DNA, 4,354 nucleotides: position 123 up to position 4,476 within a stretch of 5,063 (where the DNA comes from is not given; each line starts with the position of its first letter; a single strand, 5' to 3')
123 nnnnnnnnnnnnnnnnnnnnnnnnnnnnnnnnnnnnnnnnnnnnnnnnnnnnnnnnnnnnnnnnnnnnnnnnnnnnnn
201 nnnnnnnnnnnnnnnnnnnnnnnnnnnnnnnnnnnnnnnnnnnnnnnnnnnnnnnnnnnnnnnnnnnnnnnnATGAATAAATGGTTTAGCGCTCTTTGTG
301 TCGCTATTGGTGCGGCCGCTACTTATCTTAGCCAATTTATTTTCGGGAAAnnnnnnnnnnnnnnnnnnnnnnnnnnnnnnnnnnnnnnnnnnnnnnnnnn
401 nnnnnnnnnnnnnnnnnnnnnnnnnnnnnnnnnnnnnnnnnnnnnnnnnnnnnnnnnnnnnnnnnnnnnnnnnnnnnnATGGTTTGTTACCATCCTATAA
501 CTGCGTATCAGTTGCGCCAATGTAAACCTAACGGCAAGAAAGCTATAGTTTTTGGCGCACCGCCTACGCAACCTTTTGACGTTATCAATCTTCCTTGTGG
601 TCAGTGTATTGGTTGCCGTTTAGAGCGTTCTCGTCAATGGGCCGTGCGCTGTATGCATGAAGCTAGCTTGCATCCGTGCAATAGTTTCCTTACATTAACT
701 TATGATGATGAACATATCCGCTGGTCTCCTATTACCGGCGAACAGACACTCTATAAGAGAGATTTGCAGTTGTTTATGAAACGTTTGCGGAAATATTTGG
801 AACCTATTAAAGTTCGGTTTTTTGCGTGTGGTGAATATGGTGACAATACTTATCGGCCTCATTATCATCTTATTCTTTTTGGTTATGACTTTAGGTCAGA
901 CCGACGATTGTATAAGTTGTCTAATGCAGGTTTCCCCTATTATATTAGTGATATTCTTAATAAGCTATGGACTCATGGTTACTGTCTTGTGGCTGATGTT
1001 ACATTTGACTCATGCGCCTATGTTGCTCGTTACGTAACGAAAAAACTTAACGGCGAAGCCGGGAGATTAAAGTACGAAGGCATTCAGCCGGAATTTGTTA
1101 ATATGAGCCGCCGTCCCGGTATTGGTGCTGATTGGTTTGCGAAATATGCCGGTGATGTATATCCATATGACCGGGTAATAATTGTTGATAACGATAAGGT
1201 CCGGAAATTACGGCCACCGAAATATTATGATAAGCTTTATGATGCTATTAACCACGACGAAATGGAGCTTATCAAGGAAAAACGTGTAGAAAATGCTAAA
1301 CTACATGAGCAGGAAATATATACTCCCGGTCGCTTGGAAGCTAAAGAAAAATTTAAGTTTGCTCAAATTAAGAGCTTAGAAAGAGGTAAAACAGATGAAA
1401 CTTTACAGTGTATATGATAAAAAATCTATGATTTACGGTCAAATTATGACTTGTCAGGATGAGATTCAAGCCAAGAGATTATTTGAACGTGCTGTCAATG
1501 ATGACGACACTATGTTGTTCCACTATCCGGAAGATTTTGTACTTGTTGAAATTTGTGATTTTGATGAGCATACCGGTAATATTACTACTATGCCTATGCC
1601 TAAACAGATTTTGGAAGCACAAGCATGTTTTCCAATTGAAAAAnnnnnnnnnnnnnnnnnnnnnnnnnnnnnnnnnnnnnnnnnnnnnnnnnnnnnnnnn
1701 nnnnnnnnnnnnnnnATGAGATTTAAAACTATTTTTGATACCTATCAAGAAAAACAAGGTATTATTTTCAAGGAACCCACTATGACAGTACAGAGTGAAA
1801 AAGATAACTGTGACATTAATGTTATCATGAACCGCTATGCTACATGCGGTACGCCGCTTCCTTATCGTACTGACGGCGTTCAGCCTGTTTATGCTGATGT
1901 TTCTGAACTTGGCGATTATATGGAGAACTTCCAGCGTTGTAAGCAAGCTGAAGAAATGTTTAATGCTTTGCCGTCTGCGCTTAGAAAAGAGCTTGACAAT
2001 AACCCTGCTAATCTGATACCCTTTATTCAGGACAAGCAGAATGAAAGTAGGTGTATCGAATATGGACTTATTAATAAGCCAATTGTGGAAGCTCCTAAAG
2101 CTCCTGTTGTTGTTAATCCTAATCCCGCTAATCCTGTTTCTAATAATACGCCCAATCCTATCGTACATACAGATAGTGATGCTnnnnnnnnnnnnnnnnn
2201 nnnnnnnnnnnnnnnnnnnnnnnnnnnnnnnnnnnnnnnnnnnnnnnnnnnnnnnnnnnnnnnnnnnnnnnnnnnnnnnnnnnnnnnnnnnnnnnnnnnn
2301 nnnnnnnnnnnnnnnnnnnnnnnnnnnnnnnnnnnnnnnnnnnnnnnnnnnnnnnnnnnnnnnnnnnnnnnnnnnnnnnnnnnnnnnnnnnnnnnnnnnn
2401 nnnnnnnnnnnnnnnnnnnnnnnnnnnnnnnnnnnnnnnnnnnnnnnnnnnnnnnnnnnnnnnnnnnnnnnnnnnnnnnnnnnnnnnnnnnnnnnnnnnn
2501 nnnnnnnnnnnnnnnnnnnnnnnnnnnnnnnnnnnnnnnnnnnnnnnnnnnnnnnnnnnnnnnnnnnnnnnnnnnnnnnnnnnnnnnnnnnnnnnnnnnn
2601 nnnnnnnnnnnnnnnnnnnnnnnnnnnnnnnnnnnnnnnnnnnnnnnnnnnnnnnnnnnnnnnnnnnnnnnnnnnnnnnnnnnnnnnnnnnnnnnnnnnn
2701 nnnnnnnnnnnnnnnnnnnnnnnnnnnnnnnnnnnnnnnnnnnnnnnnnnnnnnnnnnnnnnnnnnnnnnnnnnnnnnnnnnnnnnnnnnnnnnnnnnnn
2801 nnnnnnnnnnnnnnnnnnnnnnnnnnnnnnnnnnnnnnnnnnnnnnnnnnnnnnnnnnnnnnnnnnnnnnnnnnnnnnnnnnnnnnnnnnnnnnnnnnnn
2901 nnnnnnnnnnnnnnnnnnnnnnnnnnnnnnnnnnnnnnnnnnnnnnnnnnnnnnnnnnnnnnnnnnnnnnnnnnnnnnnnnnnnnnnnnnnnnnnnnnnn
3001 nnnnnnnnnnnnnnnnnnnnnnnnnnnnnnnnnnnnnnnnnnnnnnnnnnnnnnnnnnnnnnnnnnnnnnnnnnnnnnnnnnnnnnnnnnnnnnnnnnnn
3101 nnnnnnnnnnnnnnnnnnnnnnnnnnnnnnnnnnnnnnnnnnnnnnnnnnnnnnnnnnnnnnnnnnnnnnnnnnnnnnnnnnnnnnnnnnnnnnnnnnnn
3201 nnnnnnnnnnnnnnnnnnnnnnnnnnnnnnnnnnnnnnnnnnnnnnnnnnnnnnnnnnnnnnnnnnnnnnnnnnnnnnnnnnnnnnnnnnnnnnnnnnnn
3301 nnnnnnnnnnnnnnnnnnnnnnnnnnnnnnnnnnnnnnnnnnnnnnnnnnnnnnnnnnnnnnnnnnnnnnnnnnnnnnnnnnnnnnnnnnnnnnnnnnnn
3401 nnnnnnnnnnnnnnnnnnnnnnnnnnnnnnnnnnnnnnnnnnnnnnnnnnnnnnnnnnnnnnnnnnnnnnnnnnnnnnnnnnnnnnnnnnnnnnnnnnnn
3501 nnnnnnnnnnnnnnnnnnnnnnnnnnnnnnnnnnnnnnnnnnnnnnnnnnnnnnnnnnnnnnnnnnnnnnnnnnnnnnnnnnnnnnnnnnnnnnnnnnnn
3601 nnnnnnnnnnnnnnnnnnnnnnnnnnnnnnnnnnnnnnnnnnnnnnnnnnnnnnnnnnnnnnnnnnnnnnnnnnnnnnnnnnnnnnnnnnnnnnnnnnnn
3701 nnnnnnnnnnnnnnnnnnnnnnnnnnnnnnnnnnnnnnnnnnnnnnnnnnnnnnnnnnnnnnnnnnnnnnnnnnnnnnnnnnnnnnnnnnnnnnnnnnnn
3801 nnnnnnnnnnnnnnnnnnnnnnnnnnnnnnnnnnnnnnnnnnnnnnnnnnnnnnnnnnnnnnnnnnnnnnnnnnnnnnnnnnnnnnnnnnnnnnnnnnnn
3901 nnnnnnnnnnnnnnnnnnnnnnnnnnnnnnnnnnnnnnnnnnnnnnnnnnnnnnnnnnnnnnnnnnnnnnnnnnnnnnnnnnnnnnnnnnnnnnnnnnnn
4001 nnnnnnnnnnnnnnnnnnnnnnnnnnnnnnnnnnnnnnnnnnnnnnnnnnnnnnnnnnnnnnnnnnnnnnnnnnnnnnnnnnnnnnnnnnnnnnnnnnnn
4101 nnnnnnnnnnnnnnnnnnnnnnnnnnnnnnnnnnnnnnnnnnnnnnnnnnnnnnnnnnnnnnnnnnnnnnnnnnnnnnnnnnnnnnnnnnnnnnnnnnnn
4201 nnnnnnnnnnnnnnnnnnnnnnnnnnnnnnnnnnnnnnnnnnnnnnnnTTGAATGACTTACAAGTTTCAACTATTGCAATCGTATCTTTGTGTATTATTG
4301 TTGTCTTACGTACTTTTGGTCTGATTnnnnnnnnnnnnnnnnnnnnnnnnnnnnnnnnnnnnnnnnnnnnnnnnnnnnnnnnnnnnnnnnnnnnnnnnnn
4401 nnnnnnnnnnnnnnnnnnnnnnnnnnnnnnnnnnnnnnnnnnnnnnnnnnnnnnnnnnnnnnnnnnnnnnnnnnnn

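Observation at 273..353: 26-aa single-TM peptide between VP2 and the J-like gene, with a second of similar size between VP1 and VP2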

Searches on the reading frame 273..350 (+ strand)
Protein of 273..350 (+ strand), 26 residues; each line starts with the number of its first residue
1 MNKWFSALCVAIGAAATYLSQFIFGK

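Call 48: search_protein_families(library=phrogs, proteins=[window:273-350:+], max_evalue=1)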
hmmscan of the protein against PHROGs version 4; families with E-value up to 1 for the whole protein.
seq(26 aa): 0 families

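Call 49: search_protein_families(library=pfam, proteins=[window:273-350:+], max_evalue=1)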
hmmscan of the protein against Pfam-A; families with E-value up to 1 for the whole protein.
seq(26 aa): 0 families

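Call 64: search_dna_similar(query=window:273-350:+, collection=phages, mode=protein, max_evalue=1, max_rows=60)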
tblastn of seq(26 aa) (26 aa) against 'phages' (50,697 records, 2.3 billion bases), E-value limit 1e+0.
Records with a match: 12; places in all: 12; records where one place covers at least 80% of the query: 12.
Best place of each record, by identity: 95-99% 1; 90-95% 9; 80-90% 2.
By first word of the organism name: Microviridae 7; Gokushovirinae 3; Gokushovirus 2.
By host as written in the record: - 7; porcine 3; monkey 2.
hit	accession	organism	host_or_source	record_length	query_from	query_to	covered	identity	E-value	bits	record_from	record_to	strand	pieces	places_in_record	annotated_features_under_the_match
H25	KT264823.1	Gokushovirus WZ-2015a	monkey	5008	1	26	100%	96.2%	4e-9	53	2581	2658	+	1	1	none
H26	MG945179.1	Microviridae sp.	pig feces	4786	1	26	100%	92.3%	7e-9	53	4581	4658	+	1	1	none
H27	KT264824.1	Gokushovirus WZ-2015a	monkey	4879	1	26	100%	92.3%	1e-8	52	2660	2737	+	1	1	none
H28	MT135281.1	Gokushovirinae sp.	porcine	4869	1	26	100%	92.3%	1e-8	52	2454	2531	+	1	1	none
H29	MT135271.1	Gokushovirinae sp.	porcine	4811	1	26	100%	92.3%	1e-8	52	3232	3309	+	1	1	none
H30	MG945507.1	Microviridae sp.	pig feces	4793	1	26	100%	92.3%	1e-8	52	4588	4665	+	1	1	none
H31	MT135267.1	Gokushovirinae sp.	porcine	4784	1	26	100%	92.3%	1e-8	52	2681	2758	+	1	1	none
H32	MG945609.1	Microviridae sp.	rhesus feces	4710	1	26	100%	92.3%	1e-8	52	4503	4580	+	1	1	none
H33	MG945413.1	Microviridae sp.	pig feces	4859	1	26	100%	92.3%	1e-8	52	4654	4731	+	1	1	none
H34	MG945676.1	Microviridae sp.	pig feces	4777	1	26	100%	92.3%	1e-8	52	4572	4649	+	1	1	none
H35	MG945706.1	Microviridae sp.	pig feces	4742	1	26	100%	88.5%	2e-8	51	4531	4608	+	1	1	none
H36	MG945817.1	Microviridae sp.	pig feces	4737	1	26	100%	88.5%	2e-8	51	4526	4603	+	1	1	none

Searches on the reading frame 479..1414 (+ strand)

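Call 49: search_protein_families(library=pfam, proteins=[window:479-1414:+], max_evalue=1)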
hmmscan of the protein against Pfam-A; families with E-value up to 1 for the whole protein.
window:479-1414:+ (312 aa): 1 family
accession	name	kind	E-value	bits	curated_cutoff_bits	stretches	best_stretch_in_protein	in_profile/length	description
PF23343.2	REP_ORF2-G2P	-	8.4e-21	74.6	27.8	1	68-189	1-98/99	Replication-associated protein ORF2/G2P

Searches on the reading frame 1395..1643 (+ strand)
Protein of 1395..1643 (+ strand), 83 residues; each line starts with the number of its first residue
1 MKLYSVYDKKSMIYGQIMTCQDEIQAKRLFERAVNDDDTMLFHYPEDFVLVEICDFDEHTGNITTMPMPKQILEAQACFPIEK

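Call 48: search_protein_families(library=phrogs, proteins=[window:1395-1643:+], max_evalue=1)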
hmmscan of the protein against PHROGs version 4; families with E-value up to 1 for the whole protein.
window:1395-1643:+ (83 aa): 1 family
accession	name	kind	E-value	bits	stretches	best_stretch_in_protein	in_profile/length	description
phrog_1670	-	DNA, RNA and nucleotide metabolism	9.6e-27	93.8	1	1-81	3-83/96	DNA binding protein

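Call 49: search_protein_families(library=pfam, proteins=[window:1395-1643:+], max_evalue=1)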
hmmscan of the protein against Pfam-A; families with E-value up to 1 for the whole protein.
window:1395-1643:+ (83 aa): 2 families
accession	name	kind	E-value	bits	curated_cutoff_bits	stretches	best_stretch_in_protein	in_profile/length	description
PF20577.3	Phage_ORF5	-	3.6e-21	75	27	1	3-75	1-73/75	Phage ORF5 protein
PF17429.7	GP70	-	0.016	15.4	27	1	28-43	30-45/54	Gene product 70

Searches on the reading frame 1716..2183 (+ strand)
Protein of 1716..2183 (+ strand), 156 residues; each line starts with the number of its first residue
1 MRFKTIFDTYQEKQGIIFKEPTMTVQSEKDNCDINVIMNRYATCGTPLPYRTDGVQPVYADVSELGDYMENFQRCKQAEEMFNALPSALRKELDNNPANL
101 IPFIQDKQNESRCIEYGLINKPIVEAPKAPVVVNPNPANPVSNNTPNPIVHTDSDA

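Call 48: search_protein_families(library=phrogs, proteins=[window:1716-2183:+], max_evalue=1)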
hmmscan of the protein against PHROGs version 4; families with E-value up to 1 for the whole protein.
window:1716-2183:+ (156 aa): 3 families
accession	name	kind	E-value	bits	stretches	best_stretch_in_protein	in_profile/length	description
phrog_1642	-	head and packaging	7.9e-40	137.3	1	1-142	4-142/152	virion structural protein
phrog_24439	-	head and packaging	0.013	16.7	1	72-125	20-70/82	virion structural protein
phrog_3773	-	unknown function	0.025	15.9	1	23-79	13-67/109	-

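Call 49: search_protein_families(library=pfam, proteins=[window:1716-2183:+], max_evalue=1)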
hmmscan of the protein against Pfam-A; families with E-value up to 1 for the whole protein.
window:1716-2183:+ (156 aa): 1 family
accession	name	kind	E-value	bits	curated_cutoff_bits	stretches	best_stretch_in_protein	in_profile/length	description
PF09675.16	Chlamy_scaf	-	1.8e-29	103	25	1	11-139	6-129/134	Chlamydia-phage Chp2 scaffold (Chlamy_scaf)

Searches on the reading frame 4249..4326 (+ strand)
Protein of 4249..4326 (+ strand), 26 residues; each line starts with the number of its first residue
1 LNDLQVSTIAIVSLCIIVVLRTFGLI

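Call 48: search_protein_families(library=phrogs, proteins=[window:4249-4326:+], max_evalue=1)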
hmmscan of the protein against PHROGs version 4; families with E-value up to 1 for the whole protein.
seq(26 aa): 0 families

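Call 49: search_protein_families(library=pfam, proteins=[window:4249-4326:+], max_evalue=1)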
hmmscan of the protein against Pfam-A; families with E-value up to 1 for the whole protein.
seq(26 aa): 0 families

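Call 65: search_dna_similar(query=window:4249-4326:+, collection=phages, mode=protein, max_evalue=1, max_rows=60)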
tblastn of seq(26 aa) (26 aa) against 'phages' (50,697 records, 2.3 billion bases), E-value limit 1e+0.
Records with a match: 16; places in all: 16; records where one place covers at least 80% of the query: 16.
Best place of each record, by identity: 90-95% 2; 80-90% 5; 60-80% 9.
By first word of the organism name: Microviridae 11; Gokushovirinae 3; Gokushovirus 2.
By host as written in the record: - 11; porcine 3; monkey 2.
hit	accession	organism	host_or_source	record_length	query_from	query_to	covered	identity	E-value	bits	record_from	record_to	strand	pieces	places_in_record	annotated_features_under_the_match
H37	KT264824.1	Gokushovirus WZ-2015a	monkey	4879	1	26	100%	92.3%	2e-7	48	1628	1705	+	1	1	none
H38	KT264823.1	Gokushovirus WZ-2015a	monkey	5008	1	26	100%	92.3%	2e-7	48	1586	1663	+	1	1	none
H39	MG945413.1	Microviridae sp.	pig feces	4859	1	26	100%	88.5%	1e-6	46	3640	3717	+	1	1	none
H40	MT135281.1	Gokushovirinae sp.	porcine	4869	1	26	100%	88.5%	2e-6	46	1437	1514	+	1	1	none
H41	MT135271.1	Gokushovirinae sp.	porcine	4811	1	26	100%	88.5%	2e-6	46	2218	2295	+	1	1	none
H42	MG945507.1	Microviridae sp.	pig feces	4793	1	26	100%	88.5%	2e-6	46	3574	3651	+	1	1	none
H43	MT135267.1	Gokushovirinae sp.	porcine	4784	1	26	100%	88.5%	2e-6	46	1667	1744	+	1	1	none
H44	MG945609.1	Microviridae sp.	rhesus feces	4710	1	26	100%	73.1%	3e-1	31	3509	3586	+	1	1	none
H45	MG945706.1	Microviridae sp.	pig feces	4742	1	26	100%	73.1%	4e-1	31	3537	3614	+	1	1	none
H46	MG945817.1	Microviridae sp.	pig feces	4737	1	26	100%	73.1%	4e-1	31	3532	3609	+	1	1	none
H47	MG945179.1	Microviridae sp.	pig feces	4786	1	26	100%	69.2%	1e-4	40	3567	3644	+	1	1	none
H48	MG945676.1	Microviridae sp.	pig feces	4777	1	26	100%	69.2%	1e-4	40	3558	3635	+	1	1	none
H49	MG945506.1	Microviridae sp.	pig feces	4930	1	26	100%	69.2%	4e-4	39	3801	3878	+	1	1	similar to VP2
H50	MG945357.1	Microviridae sp.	pig feces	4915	1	26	100%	69.2%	5e-4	39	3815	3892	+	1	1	similar to VP2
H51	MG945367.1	Microviridae sp.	pig feces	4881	1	26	100%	69.2%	5e-4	39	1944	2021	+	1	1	similar to VP2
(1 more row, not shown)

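Call 66: get_annotated_region(hit=H49, flank=1300)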
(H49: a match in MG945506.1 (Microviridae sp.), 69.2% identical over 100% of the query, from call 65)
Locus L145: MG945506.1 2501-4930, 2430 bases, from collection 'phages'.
description: UNVERIFIED: Microviridae sp. isolate 1745-1801, complete genome.
organism: Microviridae sp. (NCBI taxid 2202644)
taxonomy: Viruses; Monodnaviria; Sangervirae; Phixviricota; Malgrandaviricetes; Petitvirales; Microviridae
host: -; source: pig feces; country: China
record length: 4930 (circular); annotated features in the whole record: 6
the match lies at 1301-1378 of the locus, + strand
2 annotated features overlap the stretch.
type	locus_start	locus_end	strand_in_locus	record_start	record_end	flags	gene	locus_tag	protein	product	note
misc_feature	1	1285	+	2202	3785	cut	-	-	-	-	similar to VP1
misc_feature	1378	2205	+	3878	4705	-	-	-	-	-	similar to VP2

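Call 67: get_annotated_region(hit=H51, flank=1300)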
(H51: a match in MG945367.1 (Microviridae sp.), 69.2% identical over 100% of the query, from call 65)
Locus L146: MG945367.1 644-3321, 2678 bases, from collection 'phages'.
description: UNVERIFIED: Microviridae sp. isolate 2878-1801, partial genome.
organism: Microviridae sp. (NCBI taxid 2202644)
taxonomy: Viruses; Monodnaviria; Sangervirae; Phixviricota; Malgrandaviricetes; Petitvirales; Microviridae
host: -; source: pig feces; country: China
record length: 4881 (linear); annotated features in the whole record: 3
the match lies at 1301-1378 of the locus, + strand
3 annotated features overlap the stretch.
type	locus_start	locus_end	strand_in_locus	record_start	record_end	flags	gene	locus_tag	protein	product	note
misc_feature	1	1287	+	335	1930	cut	-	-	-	-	similar to VP1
misc_feature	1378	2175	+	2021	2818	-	-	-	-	-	similar to VP2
misc_feature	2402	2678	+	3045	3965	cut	-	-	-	-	similar to VP4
